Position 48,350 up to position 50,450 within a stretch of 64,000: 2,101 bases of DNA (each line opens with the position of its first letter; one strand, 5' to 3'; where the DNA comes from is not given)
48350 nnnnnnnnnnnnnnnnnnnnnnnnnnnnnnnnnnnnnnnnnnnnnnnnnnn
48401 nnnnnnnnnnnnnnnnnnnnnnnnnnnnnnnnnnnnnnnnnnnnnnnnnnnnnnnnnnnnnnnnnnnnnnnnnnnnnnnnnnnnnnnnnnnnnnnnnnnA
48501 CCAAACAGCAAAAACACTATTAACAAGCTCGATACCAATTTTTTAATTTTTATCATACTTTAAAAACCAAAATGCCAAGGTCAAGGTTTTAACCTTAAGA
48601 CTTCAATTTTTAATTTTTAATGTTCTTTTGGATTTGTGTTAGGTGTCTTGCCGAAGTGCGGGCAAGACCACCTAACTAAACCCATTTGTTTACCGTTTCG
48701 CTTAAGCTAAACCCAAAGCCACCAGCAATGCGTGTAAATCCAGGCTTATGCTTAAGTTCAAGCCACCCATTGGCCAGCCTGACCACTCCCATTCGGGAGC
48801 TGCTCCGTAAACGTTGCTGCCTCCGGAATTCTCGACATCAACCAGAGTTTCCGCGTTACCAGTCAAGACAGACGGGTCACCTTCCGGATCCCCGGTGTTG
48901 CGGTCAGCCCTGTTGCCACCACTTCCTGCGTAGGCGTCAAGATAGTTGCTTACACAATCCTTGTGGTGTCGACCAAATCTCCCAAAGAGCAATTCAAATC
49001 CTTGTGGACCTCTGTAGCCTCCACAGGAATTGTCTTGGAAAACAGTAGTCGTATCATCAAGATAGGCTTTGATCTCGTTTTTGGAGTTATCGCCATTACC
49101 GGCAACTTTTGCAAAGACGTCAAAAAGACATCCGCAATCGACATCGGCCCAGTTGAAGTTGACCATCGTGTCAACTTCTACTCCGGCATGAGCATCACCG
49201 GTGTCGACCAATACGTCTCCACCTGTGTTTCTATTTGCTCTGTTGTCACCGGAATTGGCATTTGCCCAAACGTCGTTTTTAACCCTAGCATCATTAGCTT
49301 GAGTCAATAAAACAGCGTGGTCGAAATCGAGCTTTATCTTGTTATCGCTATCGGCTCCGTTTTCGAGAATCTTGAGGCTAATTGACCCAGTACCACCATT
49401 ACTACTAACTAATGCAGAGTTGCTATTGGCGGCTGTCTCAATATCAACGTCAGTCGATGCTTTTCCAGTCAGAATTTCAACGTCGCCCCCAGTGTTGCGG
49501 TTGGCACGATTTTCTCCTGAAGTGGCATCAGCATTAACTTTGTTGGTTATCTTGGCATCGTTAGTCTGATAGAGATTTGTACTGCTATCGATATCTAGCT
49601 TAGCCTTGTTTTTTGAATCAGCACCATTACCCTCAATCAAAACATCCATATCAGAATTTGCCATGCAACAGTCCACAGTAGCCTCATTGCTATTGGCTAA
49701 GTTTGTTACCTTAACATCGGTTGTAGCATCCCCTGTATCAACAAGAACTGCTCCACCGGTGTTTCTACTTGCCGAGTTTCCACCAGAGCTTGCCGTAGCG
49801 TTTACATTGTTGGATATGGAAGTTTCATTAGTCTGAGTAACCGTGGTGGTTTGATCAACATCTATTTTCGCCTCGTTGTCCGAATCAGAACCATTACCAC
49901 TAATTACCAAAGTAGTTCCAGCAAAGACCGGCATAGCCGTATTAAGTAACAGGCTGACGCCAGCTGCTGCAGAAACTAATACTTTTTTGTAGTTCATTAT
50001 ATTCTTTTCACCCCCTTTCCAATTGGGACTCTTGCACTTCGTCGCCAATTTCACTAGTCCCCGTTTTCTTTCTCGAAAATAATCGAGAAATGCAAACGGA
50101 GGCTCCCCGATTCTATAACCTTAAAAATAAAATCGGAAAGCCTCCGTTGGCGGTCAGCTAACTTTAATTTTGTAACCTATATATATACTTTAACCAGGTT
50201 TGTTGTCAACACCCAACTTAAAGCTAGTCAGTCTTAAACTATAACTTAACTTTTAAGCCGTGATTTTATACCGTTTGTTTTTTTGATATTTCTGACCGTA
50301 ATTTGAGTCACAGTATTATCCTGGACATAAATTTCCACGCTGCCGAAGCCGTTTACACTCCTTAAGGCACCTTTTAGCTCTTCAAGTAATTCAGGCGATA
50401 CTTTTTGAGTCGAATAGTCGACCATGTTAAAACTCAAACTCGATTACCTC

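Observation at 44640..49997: Sortase next to an operon of three paralogous Asn/Thr/Gly-rich repeat surface proteins, one LPXTG-anchored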

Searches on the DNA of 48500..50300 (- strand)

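Call 70: build_rna_model(alignment_id=A4, structure=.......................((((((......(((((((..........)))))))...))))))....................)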
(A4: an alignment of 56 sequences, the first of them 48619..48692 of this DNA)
Model R1 built from alignment A4 (56 sequences, 88 columns); structure: as given.
model positions 74; base pairs 13; branch points 0; effective number of sequences 56; information 0.638 bits per position. Calibrated on 0.2 Mb of random sequence (short: E-values are rough).
structure used (alignment columns):
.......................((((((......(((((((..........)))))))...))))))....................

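Call 71: search_with_rna_model(model_id=R1, source=window, max_evalue=10, filters=off, show_alignments=3)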
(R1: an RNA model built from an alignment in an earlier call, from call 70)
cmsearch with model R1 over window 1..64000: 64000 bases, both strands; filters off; matches with E-value up to 10: 7.
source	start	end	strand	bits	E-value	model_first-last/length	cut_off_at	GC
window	48619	48692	-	50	4.1e-10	1-74/74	no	0.42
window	12047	12097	-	13.9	1.2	1-74/74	no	0.29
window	56606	56689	-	13.2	1.9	1-74/74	no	0.38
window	55547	55602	-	11.5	5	1-74/74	no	0.25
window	33016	33074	+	11.3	5.9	1-74/74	no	0.32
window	6808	6856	+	10.9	7.5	1-74/74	no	0.33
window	35638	35699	-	10.4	9.9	1-74/74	no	0.4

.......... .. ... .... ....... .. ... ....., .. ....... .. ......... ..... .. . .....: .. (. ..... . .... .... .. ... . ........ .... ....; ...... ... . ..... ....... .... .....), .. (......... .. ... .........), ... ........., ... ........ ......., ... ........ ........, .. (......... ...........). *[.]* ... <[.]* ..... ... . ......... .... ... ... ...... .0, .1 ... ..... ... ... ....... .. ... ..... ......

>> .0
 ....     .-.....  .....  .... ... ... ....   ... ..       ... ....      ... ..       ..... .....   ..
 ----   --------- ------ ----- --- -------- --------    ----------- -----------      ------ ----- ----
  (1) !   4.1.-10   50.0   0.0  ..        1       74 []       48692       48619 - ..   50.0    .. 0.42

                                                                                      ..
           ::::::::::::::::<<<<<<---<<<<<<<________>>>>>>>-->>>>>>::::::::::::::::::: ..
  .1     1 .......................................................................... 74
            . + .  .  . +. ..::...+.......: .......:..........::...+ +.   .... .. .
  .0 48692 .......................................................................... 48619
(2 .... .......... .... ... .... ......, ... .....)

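Call 72: search_with_rna_model(model_id=R1, sources=[L001, L002, L004, L005, L006, L007, L008, L009, L011, L012, L013, L014, L015, L017, L018, L019, L020, L021, L022, L023, L024, L025, L026, L027, L028, L029, L031, L032, L033, L034, L035, L036, L037, L038, L039, L040, L041, L042, L043, L044, L045, L046, L047, L048, L049, L050, L051, L052, L053, L054, L055, L056, L057, L058, L059, L060, L061, L062, L063, L064, L066, L067, L068, L069, L070, L071, L072], max_evalue=0.01)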
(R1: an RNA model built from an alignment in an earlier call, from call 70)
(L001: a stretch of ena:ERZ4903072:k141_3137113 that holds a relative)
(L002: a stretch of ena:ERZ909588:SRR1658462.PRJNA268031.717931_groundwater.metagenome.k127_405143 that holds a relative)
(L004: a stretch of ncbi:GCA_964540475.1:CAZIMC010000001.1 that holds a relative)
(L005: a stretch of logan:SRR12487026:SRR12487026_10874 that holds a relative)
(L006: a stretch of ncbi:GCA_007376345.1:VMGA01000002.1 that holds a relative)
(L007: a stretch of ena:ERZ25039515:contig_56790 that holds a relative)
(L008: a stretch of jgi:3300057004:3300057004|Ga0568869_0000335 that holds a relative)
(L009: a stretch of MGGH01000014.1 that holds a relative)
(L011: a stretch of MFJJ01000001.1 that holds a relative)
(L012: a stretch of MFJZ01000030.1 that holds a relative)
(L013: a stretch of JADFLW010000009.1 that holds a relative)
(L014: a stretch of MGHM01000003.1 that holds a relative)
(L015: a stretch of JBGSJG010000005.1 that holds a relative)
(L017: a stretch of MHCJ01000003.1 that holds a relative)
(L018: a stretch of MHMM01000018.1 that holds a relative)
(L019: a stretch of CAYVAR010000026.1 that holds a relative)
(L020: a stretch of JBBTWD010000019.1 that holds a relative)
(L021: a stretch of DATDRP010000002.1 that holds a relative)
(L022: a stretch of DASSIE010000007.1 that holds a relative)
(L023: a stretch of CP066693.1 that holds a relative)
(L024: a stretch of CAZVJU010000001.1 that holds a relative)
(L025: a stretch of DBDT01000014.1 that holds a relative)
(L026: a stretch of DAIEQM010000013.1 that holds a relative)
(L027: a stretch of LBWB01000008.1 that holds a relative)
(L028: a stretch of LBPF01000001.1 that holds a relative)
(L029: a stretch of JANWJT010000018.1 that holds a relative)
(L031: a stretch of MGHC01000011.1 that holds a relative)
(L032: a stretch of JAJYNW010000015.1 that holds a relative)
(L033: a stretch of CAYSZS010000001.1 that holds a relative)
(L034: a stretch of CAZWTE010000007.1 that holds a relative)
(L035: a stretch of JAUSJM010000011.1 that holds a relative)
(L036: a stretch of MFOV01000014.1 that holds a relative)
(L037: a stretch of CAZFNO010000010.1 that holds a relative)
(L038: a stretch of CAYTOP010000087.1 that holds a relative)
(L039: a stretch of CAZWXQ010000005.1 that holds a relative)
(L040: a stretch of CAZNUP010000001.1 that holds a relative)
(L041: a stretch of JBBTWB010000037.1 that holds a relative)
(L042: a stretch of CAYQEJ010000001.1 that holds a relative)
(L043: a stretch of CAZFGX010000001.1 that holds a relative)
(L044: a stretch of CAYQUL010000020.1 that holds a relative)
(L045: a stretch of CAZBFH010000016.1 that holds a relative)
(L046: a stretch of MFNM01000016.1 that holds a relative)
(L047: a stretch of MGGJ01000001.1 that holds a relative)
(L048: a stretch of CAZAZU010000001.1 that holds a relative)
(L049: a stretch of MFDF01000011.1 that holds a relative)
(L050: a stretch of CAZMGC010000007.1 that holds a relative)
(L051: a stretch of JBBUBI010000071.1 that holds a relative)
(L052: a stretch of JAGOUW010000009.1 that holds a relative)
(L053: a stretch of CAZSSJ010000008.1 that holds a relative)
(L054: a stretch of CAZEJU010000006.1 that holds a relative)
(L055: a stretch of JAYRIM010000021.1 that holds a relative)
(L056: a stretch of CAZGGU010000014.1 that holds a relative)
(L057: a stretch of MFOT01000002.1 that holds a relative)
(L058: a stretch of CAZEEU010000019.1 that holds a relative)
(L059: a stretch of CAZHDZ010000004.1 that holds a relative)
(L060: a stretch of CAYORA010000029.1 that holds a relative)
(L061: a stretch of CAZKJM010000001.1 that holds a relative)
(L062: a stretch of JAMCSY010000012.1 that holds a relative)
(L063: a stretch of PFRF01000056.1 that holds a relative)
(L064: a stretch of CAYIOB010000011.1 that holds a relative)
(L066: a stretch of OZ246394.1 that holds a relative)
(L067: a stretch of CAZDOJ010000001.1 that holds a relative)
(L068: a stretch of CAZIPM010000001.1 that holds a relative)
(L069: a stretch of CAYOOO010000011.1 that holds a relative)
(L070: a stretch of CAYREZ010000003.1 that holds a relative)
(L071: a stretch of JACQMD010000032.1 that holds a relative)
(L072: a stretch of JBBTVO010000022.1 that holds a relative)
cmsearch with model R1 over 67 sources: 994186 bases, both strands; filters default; matches with E-value up to 0.01: 61.
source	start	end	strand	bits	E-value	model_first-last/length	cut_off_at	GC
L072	549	622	+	68.2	1.1e-13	1-74/74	no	0.43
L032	5609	5682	+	62.9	2.6e-12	1-74/74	no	0.39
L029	9228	9300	+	62.5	3.3e-12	1-74/74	no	0.45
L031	9292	9365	+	61.4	6.5e-12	1-74/74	no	0.51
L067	9242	9315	+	60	1.5e-11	1-74/74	no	0.42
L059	9246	9318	+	59.7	1.8e-11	1-74/74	no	0.4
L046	7089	7162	+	59.5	2e-11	1-74/74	no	0.5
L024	7024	7097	+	59.1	2.6e-11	1-74/74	no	0.49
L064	9231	9304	+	58.9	2.9e-11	1-74/74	no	0.53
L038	3294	3367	+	58.4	4e-11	1-74/74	no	0.49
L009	3926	3999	+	58.3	4.2e-11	1-74/74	no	0.41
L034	7605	7678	+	57.8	5.6e-11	1-74/74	no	0.42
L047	9239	9311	+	57.7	6.1e-11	1-74/74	no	0.55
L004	9301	9374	+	56.8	1.1e-10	1-74/74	no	0.43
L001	9241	9316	+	56.6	1.2e-10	1-74/74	no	0.45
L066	9243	9316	+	56.6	1.2e-10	1-74/74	no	0.43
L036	9247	9315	+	55.6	2.1e-10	1-74/74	no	0.32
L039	5328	5403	+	55.3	2.6e-10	1-74/74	no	0.41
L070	9257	9330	+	55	3.1e-10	1-74/74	no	0.47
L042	9251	9325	+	54.7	3.7e-10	1-74/74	no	0.44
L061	9271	9347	+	53.6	7.2e-10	1-74/74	no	0.38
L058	9246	9319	+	53.4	8.3e-10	1-74/74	no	0.42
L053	9240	9314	+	52.7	1.3e-09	1-74/74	no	0.48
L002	9309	9383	+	52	1.9e-09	1-74/74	no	0.43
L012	4064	4140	+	52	1.9e-09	1-74/74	no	0.45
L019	9223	9296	+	51.6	2.4e-09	1-74/74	no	0.54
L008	3664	3738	+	51.3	3e-09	1-74/74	no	0.45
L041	2655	2729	+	50.5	4.8e-09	1-74/74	no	0.41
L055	9219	9290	+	50.3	5.2e-09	1-74/74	no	0.42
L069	8777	8849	+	50.3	5.2e-09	1-74/74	no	0.47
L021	9306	9378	+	49.3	9.7e-09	1-74/74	no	0.42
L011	9225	9300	+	49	1.2e-08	1-74/74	no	0.43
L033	9296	9369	+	48.6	1.5e-08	1-74/74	no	0.59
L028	9227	9300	+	48.6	1.5e-08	1-74/74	no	0.41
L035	9292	9365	+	48.1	2.1e-08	1-74/74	no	0.42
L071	689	764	+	47.7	2.6e-08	1-74/74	no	0.42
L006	9268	9341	+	47.4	3.1e-08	1-74/74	no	0.46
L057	9253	9327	+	46.3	6.1e-08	1-74/74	no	0.44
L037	9244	9312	+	45.9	7.5e-08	1-74/74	no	0.39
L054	9225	9296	+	45.1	1.3e-07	1-74/74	no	0.42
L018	2444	2519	+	44.3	2e-07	1-74/74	no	0.45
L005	9262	9334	+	43.7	2.9e-07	1-74/74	no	0.42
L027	9263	9337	+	43.4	3.4e-07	1-74/74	no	0.51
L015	9331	9403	+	43.2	3.9e-07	1-74/74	no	0.52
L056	4523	4596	+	43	4.2e-07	1-74/74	no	0.49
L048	9231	9300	+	42.6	5.6e-07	1-74/74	no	0.39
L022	9267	9341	+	41.9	8.7e-07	1-74/74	no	0.53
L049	9218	9291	+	41.6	1e-06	1-74/74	no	0.38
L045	3883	3952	+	41.4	1.1e-06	1-74/74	no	0.37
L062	9211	9284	+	41.3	1.2e-06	1-74/74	no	0.43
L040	9226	9300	+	41.1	1.4e-06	1-74/74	no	0.39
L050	9226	9295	+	40.5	1.9e-06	1-74/74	no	0.37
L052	9229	9298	+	40.2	2.4e-06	1-74/74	no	0.36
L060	9229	9298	+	40.1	2.5e-06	1-74/74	no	0.37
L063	9242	9319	+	40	2.7e-06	1-74/74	no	0.36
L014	9320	9393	+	39.7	3.1e-06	1-74/74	no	0.5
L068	8656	8728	+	36.2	2.7e-05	1-74/74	no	0.45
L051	9262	9337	+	35.4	4.2e-05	1-74/74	no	0.43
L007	3734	3812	+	34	9.8e-05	1-74/74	no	0.43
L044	8379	8451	+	28.4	0.003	1-74/74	no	0.38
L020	9264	9337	+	28.3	0.0032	1-74/74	no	0.54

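Call 95: search_rna_families(source=window, start=48500, end=50300, threshold=evalue, max_evalue=1)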
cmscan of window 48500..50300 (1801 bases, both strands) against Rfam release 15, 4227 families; matches with E-value up to 1: 3.
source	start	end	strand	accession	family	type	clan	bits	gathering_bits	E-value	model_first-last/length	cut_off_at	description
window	50095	50148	-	RF03371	mir-4788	Gene; miRNA;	-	24.9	91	0.087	1-80/80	no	mir-4788 microRNA precursor family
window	50078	50162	-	RF03573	mir-1954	Gene; miRNA;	-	24.3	99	0.022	1-82/82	no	mir-1954 microRNA precursor family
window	48520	48677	+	RF02378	SurC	Gene; sRNA;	-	19.3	80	0.89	1-161/161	no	SurC sRNA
